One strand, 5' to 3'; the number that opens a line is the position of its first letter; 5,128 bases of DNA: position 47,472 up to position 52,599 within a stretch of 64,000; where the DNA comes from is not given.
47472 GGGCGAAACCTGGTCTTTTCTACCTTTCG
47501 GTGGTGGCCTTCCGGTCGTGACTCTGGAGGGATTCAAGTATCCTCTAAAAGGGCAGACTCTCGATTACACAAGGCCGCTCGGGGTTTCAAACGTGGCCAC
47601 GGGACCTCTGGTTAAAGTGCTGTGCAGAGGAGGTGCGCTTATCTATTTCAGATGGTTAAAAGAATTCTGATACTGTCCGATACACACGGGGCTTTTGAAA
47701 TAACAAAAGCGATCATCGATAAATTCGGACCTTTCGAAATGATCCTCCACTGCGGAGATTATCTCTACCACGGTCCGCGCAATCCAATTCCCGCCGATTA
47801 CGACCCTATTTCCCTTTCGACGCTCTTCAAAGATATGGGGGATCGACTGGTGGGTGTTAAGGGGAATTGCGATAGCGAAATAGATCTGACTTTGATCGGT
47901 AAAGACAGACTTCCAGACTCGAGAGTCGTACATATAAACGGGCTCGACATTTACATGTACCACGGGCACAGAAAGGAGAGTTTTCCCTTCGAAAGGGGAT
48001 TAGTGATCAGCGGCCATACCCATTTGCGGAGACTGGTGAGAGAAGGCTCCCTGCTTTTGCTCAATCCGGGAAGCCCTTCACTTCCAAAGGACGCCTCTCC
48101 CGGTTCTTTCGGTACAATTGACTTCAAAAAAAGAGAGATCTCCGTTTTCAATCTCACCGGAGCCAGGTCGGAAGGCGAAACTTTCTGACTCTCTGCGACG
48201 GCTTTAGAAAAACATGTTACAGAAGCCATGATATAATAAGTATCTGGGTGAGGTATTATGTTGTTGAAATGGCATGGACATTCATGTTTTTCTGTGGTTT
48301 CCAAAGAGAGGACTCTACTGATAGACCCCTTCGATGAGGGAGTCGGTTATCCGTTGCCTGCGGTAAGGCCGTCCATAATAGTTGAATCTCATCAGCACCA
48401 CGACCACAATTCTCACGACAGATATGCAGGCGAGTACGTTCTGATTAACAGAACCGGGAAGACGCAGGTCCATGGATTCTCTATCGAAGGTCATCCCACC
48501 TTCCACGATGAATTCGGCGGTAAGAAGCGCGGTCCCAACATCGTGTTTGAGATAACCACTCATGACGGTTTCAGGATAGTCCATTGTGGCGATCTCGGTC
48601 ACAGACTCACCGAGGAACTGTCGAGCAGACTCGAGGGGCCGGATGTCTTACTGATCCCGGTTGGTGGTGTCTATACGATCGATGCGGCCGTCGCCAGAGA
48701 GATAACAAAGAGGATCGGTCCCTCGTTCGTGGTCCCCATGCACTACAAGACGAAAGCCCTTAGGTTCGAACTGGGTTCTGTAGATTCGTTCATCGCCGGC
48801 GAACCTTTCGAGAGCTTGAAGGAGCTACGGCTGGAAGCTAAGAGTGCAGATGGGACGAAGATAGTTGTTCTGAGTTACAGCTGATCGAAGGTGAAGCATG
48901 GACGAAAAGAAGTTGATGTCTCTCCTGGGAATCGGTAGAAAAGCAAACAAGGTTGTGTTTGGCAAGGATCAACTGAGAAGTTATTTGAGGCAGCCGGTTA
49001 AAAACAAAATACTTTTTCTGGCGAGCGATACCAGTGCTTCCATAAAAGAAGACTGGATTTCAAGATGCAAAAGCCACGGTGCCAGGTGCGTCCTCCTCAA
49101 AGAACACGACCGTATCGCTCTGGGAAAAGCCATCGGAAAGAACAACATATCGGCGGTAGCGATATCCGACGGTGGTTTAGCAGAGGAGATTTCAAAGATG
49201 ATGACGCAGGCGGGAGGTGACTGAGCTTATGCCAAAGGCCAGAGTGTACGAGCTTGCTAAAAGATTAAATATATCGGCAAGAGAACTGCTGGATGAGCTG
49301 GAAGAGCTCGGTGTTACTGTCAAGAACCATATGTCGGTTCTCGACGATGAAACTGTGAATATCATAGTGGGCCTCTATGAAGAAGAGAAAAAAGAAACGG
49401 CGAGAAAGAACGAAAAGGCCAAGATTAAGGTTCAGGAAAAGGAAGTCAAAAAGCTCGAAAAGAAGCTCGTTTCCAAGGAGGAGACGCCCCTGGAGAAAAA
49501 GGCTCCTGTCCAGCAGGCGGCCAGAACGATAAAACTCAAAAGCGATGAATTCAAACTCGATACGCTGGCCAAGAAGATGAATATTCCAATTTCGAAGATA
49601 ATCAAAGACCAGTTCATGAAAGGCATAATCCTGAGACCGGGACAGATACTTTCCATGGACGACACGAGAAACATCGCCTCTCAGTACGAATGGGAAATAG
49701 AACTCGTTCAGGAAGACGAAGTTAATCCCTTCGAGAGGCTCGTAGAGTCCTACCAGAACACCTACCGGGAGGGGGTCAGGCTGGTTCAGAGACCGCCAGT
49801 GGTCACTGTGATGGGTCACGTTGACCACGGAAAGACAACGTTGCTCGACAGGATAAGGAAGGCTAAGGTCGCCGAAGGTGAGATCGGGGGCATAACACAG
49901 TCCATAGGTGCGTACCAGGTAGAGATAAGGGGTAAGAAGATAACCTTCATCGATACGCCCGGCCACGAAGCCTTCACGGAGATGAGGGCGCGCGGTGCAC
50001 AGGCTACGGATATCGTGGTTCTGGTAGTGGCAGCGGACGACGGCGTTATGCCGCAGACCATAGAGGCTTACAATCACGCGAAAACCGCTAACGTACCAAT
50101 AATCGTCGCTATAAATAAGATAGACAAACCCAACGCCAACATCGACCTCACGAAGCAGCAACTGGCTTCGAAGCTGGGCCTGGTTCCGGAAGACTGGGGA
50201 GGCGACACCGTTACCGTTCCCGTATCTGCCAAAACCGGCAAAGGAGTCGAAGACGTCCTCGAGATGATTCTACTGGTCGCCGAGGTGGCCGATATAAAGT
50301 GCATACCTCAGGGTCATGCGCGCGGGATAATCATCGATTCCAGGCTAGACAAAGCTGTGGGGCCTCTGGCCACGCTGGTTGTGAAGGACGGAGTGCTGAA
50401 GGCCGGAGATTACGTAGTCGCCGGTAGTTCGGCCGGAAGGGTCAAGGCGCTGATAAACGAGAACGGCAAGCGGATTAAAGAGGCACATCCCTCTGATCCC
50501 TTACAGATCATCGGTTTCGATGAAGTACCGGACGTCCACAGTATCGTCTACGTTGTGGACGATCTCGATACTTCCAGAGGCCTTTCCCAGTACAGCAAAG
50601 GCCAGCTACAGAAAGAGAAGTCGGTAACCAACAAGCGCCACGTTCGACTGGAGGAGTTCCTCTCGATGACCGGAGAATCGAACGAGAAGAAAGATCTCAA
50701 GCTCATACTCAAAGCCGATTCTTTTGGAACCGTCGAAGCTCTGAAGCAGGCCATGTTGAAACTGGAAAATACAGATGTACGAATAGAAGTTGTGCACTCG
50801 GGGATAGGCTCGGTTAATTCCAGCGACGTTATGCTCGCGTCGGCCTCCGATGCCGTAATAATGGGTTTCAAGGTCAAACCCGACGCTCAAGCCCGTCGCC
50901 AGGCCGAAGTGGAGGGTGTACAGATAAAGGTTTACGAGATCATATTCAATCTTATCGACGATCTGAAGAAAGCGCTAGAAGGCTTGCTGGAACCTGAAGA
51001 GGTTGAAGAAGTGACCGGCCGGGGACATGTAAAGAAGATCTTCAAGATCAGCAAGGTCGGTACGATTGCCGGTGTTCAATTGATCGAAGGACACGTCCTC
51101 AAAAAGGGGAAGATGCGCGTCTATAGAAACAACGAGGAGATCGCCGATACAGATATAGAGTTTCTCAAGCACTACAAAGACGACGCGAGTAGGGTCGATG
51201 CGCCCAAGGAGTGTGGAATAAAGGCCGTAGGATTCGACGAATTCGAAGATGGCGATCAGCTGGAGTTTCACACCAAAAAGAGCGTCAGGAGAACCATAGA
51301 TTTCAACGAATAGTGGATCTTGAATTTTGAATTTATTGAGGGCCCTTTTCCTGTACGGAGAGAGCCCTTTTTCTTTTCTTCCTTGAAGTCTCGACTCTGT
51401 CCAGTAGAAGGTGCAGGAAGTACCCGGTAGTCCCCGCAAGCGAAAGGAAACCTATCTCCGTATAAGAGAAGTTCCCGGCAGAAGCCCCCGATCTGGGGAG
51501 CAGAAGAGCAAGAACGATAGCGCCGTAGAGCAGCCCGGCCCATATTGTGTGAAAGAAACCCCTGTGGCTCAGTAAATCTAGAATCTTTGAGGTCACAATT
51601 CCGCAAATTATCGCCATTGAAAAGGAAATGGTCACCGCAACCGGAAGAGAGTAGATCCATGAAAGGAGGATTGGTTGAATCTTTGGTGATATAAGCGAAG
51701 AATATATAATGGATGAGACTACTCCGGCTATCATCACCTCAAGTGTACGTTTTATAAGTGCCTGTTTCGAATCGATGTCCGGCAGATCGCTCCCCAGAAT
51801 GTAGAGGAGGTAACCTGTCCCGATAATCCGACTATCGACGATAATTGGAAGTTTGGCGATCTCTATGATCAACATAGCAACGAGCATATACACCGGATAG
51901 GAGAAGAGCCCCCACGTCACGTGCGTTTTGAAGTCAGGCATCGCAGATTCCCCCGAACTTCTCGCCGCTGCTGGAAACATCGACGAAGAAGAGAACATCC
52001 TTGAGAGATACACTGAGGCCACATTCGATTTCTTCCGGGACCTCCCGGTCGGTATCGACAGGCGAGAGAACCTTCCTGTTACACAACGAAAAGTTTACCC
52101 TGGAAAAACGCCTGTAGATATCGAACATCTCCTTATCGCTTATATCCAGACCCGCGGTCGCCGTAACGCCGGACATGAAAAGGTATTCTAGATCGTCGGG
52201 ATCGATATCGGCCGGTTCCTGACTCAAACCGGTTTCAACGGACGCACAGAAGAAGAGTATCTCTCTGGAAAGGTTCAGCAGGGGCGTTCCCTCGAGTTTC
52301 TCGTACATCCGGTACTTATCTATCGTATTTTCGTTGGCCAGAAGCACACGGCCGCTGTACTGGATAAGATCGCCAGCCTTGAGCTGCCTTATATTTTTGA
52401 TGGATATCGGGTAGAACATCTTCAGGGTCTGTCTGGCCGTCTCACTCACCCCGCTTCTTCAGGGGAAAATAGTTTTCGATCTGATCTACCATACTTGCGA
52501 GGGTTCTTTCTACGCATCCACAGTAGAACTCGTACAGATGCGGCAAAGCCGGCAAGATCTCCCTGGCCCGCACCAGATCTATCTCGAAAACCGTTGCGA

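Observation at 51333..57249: Six-gene translationally coupled operon around a MoxR-like AAA+ ATPase and a VWA/HExxH protein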

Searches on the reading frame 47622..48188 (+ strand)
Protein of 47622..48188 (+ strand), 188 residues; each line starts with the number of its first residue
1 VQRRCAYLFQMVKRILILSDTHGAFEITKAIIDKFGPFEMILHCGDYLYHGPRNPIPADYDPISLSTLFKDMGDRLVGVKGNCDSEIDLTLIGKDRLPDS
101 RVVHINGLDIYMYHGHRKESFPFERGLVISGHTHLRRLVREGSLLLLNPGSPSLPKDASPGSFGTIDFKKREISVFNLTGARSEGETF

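Call 91: search_protein_families(library=pfam, proteins=[window:47622-48188:+], max_evalue=0.001)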
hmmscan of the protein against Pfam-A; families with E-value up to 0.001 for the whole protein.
window:47622-48188:+ (188 aa): 2 families
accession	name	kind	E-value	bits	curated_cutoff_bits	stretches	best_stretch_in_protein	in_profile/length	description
PF12850.12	Metallophos_2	-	1.4e-23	84.1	27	1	14-170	2-153/154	Calcineurin-like phosphoesterase superfamily domain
PF00149.33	Metallophos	-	1.3e-09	39.3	21.5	1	14-90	2-72/191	Calcineurin-like phosphoesterase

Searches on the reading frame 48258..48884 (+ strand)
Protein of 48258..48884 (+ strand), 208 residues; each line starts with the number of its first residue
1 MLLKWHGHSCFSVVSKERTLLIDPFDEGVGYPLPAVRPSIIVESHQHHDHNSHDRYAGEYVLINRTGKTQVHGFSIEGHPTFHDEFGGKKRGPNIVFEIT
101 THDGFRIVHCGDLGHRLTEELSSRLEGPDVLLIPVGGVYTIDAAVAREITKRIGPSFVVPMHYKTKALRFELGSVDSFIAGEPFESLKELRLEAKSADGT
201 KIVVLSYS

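Call 91: search_protein_families(library=pfam, proteins=[window:48258-48884:+], max_evalue=0.001)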
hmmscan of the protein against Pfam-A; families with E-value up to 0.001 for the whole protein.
window:48258-48884:+ (208 aa): 2 families
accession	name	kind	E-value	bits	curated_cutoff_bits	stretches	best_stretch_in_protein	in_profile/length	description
PF13483.12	Lactamase_B_3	-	1.6e-46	158.7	24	1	3-162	2-160/160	Beta-lactamase superfamily domain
PF12706.13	Lactamase_B_2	-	4.1e-08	33.5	27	1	63-163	90-200/200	Beta-lactamase superfamily domain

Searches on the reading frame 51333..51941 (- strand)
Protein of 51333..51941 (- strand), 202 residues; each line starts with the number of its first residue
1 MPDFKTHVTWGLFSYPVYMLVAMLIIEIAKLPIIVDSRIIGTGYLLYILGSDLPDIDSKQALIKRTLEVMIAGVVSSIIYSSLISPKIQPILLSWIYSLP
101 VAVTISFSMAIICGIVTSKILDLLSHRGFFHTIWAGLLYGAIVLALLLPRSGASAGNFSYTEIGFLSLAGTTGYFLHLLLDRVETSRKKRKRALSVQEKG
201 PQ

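Call 3: search_protein_families(library=pfam, proteins=[window:51333-51941:-], max_evalue=0.1)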
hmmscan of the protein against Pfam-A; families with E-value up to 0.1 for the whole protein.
window:51333-51941:- (202 aa): 1 family
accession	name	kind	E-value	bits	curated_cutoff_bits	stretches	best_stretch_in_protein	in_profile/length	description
PF04307.19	YdjM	-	9.2e-10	38.7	29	1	24-182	12-107/176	YdjM inner membrane protein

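Call 4: search_protein_families(library=ncbifam, proteins=[window:51333-51941:-], max_evalue=0.1)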
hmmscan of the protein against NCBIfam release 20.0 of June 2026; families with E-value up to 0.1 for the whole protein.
window:51333-51941:- (202 aa): 2 families
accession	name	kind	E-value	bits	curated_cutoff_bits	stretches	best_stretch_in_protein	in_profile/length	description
NF008923.0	PRK12284.1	equivalog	0.022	13.6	597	1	5-34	126-155/431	tryptophan--tRNA ligase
NF011326.0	PRK14740.1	equivalog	0.027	14.2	57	0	165-179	6-20/29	K(+)-transporting ATPase subunit F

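Call 12: search_protein_families(library=padloc, proteins=[window:51333-51941:-], max_evalue=0.01)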
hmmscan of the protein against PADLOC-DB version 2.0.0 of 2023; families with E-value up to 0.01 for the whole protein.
window:51333-51941:- (202 aa): 0 families

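Call 49: search_protein_families(library=phrogs, proteins=[window:51333-51941:-], max_evalue=0.001)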
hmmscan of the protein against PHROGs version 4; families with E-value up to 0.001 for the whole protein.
window:51333-51941:- (202 aa): 0 families

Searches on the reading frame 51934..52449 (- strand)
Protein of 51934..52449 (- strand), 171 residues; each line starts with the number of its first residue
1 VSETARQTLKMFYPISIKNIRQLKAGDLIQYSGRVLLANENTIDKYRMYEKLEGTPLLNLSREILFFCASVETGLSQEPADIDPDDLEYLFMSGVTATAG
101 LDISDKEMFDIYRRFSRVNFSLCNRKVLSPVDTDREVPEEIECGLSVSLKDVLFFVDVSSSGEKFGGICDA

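Call 3: search_protein_families(library=pfam, proteins=[window:51934-52449:-], max_evalue=0.1)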
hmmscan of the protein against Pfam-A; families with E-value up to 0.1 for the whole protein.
window:51934-52449:- (171 aa): 0 families

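Call 4: search_protein_families(library=ncbifam, proteins=[window:51934-52449:-], max_evalue=0.1)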
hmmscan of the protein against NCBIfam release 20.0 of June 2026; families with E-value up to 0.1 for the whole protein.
window:51934-52449:- (171 aa): 4 families
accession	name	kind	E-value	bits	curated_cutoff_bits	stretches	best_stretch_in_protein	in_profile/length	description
NF006253.0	PRK08395.1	equivalog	0.0037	17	244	1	9-69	3-58/166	fumarate hydratase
NF004708.0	PRK06043.1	equivalog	0.0096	15.5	269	1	13-70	7-64/192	fumarate hydratase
NF005310.0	PRK06842.1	equivalog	0.043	13.6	238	1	9-67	3-61/185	Fe-S-containing hydro-lyase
TIGR00723.1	ttdB_fumA_fumB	subfamily_domain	0.077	12.9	145.15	0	19-73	2-56/169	FumA C-terminus/TtdB family hydratase beta subunit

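Call 12: search_protein_families(library=padloc, proteins=[window:51934-52449:-], max_evalue=0.01)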
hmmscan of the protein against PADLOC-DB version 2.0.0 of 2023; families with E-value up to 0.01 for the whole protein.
window:51934-52449:- (171 aa): 0 families

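Call 20: find_homologous_proteins(query=window:51934-52449:-, max_evalue=0.01)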
Query window:51934-52449:- (171 aa): 6 proteins with E <= 0.01 among 37 candidates.
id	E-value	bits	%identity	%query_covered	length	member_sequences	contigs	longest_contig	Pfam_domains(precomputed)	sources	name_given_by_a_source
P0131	1.7e-105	368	99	100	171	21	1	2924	-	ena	-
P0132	5.2e-91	321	90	97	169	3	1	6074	-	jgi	-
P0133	7.4e-73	262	72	95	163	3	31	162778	-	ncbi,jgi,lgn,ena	jgi:tartrate dehydratase beta subunit/fumarate hydratase class I family protein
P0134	2.1e-71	257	70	98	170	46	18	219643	-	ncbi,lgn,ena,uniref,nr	ncbi:hypothetical protein V511_03090 [Mesotoga sp. Brook.08.YT.4.2.5.1]|uniref:hypothetical protein 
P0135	1.6e-70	254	88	78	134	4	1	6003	-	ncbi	-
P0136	1.4e-66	241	67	95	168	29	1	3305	-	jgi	-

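Call 36: predict_structure(alignment_id=A2)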
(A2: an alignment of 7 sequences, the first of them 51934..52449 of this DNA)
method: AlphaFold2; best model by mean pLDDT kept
length: 171 residues; sequences in the alignment: 7
mean_pLDDT: 46.8   pTM: 0.47
mean pLDDT of the five models: 46.8, 32.4, 32.3, 31.4, 30.2
residues with pLDDT >= 90: 0; 70-90: 8; 50-70: 69; < 50: 94
segments of 3 or more residues with pLDDT < 50: 1-34, 116-171
pLDDT, mean of each block of 10 residues (from residue 1): 33 34 36 53 68 56 55 52 71 58 59 52 40 35 27 34 31 30
secondary structure, 60 per line:
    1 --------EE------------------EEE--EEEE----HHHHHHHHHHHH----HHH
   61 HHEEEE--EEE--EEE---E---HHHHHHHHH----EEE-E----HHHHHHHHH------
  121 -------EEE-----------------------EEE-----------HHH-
elements in order: E29-31 E34-37 H42-53 H58-62 E63-66 E69-71 E74-76 H84-92 E97-99 H106-114 E128-130 E154-156

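Call 39: search_solved_structures(query=A5, max_evalue=10, show_alignments=2)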
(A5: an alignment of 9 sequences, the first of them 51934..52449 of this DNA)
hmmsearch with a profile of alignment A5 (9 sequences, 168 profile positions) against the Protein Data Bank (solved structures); distinct sequences matched with E-value up to 10: 7.
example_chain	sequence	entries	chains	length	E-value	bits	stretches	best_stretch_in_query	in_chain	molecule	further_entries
7xky_B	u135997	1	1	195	0.035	17.6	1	12-75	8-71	Fumarate hydratase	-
5dni_A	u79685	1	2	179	0.036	17.5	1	12-75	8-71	Putative L(+)-tartrate dehydratase subunit beta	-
2cr4_A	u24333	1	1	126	0.31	14.5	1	29-67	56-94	SH3 domain-binding protein 2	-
2isb_A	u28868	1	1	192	0.41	14.1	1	7-70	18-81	Fumarase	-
8qq8_A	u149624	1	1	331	0.86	13.1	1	13-39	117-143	5,10-methylenetetrahydromethanopterin reductase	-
8qpl_A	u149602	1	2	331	0.86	13.1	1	13-39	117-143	5,10-methylenetetrahydromethanopterin reductase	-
8qpm_A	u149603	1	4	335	0.87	13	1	13-39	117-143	5,10-methylenetetrahydromethanopterin reductase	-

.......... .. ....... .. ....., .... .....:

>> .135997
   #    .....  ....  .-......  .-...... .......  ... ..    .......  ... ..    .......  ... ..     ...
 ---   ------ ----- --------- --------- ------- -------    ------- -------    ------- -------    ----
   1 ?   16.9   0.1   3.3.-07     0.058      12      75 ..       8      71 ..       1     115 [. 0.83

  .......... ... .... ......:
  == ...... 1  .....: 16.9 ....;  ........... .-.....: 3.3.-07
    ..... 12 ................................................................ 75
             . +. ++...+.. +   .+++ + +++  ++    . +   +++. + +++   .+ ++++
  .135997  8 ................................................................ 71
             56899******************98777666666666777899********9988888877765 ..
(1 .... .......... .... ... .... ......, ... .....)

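Call 40: search_protein_families(library=pfam, alignment_id=A5, max_evalue=1)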
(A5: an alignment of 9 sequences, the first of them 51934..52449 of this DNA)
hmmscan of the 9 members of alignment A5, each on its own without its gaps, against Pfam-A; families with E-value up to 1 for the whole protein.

A. member 1, window:51934-52449:- (171 aa): 1 family
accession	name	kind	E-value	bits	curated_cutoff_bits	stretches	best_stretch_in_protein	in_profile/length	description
PF12503.13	CMV_1a_C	-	0.26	11.8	25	1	92-157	4-69/84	Cucumber mosaic virus 1a protein C terminal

B. families by the number of members that match (of 9 scanned): 5 families
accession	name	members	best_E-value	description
PF01399.33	PCI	2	0.13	PCI domain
PF07408.16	DUF1507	1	0.059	Protein of unknown function (DUF1507)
PF15561.11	Imm15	1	0.12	Immunity protein 15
PF05683.17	Fumerase_C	1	0.15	Fumarase C-terminus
PF12503.13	CMV_1a_C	1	0.26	Cucumber mosaic virus 1a protein C terminal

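Call 49: search_protein_families(library=phrogs, proteins=[window:51934-52449:-], max_evalue=0.001)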
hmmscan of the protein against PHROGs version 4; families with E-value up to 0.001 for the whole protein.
window:51934-52449:- (171 aa): 0 families
